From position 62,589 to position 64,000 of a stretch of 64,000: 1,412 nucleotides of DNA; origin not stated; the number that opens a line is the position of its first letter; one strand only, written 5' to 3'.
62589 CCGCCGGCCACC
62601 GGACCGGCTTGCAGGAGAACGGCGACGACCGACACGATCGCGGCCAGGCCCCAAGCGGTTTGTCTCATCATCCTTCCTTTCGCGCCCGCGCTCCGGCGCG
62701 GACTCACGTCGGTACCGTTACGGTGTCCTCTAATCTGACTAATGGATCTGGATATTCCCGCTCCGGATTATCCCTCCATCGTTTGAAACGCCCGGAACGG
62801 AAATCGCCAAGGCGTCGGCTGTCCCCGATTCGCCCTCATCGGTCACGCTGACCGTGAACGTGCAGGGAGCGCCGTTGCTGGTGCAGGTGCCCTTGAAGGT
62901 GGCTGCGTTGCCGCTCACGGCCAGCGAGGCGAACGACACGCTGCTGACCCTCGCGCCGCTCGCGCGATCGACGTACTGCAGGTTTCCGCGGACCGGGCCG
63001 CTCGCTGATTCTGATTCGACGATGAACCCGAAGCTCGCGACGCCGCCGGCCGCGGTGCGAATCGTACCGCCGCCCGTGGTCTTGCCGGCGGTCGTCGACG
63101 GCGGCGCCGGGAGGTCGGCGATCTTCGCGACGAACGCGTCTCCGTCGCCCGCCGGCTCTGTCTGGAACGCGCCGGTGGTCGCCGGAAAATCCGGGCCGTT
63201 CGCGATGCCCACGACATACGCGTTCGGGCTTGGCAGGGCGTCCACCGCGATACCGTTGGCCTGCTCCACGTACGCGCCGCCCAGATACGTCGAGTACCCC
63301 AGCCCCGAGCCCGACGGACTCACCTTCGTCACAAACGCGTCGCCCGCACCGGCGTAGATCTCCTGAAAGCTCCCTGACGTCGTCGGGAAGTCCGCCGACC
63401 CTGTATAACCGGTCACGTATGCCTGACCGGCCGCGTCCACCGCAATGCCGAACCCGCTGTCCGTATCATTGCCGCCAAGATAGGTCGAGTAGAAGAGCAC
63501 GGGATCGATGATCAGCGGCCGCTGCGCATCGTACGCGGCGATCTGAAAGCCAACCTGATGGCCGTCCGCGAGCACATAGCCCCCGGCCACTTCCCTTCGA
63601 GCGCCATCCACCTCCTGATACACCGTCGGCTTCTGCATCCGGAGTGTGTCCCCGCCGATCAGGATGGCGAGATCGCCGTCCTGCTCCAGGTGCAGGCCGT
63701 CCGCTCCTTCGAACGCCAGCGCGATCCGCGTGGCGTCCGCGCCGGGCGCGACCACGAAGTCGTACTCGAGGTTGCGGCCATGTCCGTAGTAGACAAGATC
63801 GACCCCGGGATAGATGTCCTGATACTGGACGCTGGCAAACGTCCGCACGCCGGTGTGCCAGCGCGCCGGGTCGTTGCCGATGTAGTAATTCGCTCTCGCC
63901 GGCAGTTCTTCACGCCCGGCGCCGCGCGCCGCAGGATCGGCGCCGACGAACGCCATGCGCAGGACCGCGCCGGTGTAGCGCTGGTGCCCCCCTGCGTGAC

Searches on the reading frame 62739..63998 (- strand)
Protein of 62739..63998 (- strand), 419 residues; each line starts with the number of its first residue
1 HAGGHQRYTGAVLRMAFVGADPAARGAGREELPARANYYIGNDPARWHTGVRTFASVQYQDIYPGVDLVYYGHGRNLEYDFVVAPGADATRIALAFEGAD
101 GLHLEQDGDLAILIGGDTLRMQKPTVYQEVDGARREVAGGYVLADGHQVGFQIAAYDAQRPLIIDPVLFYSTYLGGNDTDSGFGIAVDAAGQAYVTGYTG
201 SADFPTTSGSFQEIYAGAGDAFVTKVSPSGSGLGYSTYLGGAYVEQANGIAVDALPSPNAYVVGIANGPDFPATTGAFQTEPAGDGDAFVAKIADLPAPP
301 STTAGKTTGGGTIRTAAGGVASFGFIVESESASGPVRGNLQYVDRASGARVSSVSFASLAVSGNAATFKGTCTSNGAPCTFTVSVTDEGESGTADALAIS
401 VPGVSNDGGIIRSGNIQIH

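Call 26: search_protein_families(library=pfam, proteins=[window:62739-63998:-], max_evalue=0.001)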
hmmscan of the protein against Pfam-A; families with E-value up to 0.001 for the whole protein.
window:62739-63998:- (419 aa): 2 families
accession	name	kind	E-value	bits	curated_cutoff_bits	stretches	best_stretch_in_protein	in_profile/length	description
PF25778.1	DUF7948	-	2e-57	195.1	27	1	8-167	56-214/214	Domain of unknown function (DUF7948)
PF06739.17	SBBP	-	5.6e-11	42.7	20.5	1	170-205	2-38/38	Beta-propeller repeat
